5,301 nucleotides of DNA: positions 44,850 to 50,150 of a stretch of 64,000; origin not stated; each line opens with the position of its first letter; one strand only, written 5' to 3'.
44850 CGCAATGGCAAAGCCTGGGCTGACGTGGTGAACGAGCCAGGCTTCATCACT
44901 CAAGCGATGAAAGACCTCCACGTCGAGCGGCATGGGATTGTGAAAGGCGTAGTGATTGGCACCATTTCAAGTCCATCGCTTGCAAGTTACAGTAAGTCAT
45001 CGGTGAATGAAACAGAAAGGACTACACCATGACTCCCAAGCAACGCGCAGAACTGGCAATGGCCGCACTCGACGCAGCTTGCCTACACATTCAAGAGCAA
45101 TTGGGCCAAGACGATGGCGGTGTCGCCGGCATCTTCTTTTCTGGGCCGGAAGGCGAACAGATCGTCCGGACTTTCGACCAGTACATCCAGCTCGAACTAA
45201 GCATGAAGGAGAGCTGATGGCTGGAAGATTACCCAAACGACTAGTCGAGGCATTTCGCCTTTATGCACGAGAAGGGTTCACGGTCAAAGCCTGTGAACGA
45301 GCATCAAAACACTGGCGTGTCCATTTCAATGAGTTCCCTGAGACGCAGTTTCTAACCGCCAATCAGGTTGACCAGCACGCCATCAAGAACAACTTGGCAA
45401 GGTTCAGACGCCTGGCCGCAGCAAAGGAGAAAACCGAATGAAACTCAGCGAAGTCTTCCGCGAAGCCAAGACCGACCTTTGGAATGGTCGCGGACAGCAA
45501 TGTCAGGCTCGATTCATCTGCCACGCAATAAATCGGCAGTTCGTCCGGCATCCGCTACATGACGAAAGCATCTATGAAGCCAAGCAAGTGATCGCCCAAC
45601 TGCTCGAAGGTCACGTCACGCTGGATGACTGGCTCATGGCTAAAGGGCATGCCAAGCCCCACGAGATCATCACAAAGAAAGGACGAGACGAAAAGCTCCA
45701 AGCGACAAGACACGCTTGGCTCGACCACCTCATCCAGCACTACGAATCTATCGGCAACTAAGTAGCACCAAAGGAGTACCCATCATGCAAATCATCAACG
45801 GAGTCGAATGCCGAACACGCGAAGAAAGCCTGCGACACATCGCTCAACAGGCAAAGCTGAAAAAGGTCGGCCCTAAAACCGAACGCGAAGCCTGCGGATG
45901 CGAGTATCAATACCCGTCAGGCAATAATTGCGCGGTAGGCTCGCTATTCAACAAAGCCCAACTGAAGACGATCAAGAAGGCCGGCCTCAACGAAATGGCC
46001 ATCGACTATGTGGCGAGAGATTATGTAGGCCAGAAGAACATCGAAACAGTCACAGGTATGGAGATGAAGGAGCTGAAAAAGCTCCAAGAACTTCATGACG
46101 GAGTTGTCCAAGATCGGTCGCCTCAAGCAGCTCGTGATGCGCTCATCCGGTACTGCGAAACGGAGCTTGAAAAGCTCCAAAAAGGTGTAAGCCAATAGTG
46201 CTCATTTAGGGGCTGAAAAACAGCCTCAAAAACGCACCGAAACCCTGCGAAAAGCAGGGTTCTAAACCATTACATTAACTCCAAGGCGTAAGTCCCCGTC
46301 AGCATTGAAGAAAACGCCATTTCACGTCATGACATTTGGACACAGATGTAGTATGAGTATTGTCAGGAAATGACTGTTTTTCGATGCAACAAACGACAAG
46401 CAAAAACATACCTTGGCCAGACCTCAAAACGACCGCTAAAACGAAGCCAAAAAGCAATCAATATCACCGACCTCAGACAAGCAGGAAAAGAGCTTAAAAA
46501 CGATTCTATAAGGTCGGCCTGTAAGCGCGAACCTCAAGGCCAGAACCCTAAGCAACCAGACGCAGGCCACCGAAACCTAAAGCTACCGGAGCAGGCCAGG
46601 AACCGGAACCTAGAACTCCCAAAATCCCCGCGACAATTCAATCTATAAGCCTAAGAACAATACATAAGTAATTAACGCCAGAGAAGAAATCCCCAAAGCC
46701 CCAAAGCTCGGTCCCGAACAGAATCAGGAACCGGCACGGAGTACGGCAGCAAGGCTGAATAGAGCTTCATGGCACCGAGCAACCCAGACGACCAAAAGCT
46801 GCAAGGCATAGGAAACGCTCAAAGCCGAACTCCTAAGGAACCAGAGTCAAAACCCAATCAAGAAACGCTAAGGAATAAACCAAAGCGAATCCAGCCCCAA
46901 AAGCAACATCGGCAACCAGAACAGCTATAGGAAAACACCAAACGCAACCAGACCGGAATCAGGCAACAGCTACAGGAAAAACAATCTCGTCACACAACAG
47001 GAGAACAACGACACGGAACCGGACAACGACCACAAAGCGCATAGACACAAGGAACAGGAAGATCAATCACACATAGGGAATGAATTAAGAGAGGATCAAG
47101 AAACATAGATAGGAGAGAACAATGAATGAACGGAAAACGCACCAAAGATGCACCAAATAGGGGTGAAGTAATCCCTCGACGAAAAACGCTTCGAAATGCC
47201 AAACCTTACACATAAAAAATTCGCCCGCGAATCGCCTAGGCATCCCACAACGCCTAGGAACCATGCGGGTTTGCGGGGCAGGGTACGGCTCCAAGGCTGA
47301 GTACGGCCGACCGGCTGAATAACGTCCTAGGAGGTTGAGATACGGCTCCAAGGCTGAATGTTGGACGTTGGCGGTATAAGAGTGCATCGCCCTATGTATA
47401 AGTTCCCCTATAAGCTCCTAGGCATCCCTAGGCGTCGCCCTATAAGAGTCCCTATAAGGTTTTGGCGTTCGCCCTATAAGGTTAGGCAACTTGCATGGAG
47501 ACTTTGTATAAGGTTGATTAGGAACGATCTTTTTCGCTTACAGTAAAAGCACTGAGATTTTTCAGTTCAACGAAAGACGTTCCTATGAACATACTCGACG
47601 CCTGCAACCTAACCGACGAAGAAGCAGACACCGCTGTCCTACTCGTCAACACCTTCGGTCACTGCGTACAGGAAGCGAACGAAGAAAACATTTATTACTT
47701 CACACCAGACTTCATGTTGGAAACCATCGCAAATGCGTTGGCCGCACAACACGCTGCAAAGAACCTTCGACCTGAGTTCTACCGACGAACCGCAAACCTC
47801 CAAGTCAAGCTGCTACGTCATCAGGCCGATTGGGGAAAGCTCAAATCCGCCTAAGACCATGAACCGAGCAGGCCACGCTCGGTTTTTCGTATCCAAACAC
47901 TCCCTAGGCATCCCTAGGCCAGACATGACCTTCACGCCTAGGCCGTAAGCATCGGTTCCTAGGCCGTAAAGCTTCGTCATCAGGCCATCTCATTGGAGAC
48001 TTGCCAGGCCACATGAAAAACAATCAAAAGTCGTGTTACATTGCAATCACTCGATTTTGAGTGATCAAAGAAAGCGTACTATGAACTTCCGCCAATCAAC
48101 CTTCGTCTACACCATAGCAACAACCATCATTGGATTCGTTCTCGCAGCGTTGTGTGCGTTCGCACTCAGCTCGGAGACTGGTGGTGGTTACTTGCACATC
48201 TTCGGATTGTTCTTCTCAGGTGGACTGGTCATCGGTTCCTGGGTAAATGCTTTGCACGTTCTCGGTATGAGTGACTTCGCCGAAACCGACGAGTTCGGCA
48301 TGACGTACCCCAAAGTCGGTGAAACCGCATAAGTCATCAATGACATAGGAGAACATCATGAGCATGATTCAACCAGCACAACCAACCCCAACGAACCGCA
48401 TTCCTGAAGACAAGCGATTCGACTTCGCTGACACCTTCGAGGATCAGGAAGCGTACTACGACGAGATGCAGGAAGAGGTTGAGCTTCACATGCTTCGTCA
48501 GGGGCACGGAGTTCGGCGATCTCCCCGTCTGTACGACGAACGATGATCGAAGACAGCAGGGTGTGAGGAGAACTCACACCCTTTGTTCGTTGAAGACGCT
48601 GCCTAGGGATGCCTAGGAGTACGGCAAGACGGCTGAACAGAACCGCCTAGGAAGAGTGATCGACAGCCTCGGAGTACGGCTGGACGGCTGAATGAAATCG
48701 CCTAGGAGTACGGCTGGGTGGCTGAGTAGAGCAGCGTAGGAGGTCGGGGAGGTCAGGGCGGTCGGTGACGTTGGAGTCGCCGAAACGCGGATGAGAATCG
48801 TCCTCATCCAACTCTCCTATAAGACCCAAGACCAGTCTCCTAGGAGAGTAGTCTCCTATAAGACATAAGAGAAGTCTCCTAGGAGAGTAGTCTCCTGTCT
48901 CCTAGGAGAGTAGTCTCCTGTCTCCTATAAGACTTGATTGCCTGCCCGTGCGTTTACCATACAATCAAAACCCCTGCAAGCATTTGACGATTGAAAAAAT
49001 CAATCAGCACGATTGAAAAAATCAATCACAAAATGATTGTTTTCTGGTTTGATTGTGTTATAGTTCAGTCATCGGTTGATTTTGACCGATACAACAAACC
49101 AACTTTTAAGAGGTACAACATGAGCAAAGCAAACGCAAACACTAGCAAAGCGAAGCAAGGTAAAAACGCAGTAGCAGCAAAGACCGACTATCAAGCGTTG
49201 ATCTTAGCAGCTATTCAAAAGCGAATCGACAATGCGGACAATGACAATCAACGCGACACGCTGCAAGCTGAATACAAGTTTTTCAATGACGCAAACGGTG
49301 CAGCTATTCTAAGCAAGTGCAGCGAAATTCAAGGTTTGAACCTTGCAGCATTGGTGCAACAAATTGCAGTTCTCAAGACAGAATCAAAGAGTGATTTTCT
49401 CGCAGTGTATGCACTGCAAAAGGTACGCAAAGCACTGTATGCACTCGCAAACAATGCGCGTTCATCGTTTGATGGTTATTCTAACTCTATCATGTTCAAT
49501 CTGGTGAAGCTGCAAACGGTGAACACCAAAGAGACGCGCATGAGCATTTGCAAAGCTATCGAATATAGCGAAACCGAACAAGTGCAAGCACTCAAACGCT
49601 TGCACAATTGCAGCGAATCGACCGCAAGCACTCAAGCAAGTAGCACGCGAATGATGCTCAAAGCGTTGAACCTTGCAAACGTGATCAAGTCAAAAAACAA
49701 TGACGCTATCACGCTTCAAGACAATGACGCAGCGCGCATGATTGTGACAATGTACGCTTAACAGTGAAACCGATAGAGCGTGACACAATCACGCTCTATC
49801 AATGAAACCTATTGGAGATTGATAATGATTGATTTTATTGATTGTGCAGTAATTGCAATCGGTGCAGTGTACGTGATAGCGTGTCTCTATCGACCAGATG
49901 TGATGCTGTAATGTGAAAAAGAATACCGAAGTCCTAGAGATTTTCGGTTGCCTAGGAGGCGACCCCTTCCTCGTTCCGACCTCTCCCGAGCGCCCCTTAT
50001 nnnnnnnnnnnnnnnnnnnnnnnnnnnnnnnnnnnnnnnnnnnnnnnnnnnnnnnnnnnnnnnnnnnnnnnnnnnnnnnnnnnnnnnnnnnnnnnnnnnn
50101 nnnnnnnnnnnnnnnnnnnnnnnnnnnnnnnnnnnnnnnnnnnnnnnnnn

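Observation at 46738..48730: Eight + strand copies of a 24-nt repeat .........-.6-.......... concentrated in the gene-poor region, plus one at 37388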

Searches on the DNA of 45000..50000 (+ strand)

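Call 6: search_dna_similar(query=window:45000-50000:+, collection=phages, mode=near, max_rows=30)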
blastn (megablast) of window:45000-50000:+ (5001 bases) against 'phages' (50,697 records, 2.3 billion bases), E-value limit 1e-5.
No match.
